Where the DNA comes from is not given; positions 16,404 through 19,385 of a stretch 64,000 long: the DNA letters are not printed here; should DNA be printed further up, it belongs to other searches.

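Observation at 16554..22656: Tandem Sec-type and Cys-type formate dehydrogenase catalytic-subunit paralogues (~88% aa identity) suggest a selenium-responsive isoenzyme switch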

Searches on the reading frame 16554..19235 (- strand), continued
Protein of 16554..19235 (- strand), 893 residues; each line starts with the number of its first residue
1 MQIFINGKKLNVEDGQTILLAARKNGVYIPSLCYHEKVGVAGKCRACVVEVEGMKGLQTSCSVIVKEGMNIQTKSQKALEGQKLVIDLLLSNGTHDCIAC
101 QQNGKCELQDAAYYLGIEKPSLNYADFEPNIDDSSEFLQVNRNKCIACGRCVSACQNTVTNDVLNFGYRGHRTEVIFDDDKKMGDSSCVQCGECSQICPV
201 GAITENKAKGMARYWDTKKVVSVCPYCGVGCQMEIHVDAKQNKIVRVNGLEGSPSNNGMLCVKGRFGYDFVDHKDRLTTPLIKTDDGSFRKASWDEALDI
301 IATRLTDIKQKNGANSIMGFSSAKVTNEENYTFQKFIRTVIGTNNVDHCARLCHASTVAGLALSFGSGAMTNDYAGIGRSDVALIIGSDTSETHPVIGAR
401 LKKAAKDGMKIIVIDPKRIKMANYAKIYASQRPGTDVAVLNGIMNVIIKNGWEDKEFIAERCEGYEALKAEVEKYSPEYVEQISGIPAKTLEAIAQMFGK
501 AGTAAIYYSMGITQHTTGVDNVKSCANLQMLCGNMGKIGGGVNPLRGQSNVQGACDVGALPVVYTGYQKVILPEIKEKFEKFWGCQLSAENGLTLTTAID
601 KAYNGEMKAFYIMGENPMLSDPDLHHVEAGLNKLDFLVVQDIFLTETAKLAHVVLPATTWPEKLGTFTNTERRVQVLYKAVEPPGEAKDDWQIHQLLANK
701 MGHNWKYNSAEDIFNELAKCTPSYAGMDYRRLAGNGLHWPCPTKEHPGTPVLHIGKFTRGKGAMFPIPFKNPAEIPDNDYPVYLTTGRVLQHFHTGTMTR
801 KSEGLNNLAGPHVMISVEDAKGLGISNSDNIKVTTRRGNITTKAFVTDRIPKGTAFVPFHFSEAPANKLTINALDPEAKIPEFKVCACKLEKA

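Call 63: find_encoding_contigs(protein=P0012, flank=6000, max_places=3)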
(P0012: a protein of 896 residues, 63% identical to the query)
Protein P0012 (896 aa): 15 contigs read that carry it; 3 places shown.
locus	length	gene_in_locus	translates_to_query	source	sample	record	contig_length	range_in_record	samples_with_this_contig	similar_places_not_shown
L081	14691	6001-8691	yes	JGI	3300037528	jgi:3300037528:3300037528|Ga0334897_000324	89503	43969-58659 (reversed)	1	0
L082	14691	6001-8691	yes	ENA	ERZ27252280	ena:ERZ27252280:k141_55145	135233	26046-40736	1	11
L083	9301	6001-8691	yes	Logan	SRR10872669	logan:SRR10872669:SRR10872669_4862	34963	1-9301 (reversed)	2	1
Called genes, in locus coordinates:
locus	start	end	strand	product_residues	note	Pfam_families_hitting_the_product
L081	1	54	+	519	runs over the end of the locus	PF01512:Complex1_51K, PF10531:SLBB (weak), PF22461:SLBB_2 (weak), PF10589:NADH_4Fe-4S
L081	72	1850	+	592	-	PF00111:Fer2, PF13510:Fer2_4, PF00037:Fer4 (faint), PF10588:NADH-G_4Fe-4S_3, PF12838:Fer4_7 (weak), PF13183:Fer4_8 (weak), PF02906:Fe_hyd_lg_C, PF02256:Fe_hyd_SSU, +3 more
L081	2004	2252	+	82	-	PF21699:TM1266-like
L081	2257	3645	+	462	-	PF04055:Radical_SAM, PF06968:BATS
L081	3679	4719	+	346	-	PF04055:Radical_SAM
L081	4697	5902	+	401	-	PF00350:Dynamin_N (faint), PF01926:MMR_HSR1, PF02421:FeoB_N, PF03193:RsgA_GTPase (faint), PF00009:GTP_EFTU (weak), PF18128:HydF_dimer, PF18133:HydF_tetramer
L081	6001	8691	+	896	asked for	PF13510:Fer2_4, PF10588:NADH-G_4Fe-4S_3, PF22117:Fer4_Nqo3 (weak), PF12838:Fer4_7, PF13187:Fer4_9, PF04879:Molybdop_Fe4S4, PF00384:Molybdopterin, PF01568:Molydop_binding, +1 more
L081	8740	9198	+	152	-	PF02915:Rubrerythrin (weak), PF22277:EncFtn-like (faint), PF13668:Ferritin_2 (weak), PF02915:Rubrerythrin (weak)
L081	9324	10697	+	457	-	PF12390:Se-cys_synth_N, PF03841:SelA, PF01053:Cys_Met_Meta_PP (faint), PF00266:Aminotran_5 (weak)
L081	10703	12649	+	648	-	PF00009:GTP_EFTU, PF03144:GTP_EFTU_D2, PF25461:Beta-barrel_SelB, PF09107:WHD_3rd_SelB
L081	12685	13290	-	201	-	PF01206:TusA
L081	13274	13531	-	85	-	PF11823:Se_S_carrier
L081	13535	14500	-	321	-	PF00586:AIRS, PF02769:AIRS_C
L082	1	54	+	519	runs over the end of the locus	PF01512:Complex1_51K, PF10531:SLBB (weak), PF22461:SLBB_2 (weak), PF10589:NADH_4Fe-4S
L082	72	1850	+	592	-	PF00111:Fer2, PF13510:Fer2_4, PF00037:Fer4 (faint), PF10588:NADH-G_4Fe-4S_3, PF12838:Fer4_7 (weak), PF13183:Fer4_8 (weak), PF02906:Fe_hyd_lg_C, PF02256:Fe_hyd_SSU, +3 more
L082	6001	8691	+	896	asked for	PF13510:Fer2_4, PF10588:NADH-G_4Fe-4S_3, PF22117:Fer4_Nqo3 (weak), PF12838:Fer4_7, PF13187:Fer4_9, PF04879:Molybdop_Fe4S4, PF00384:Molybdopterin, PF01568:Molydop_binding, +1 more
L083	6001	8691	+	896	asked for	PF13510:Fer2_4, PF10588:NADH-G_4Fe-4S_3, PF22117:Fer4_Nqo3 (weak), PF12838:Fer4_7, PF13187:Fer4_9, PF04879:Molybdop_Fe4S4, PF00384:Molybdopterin, PF01568:Molydop_binding, +1 more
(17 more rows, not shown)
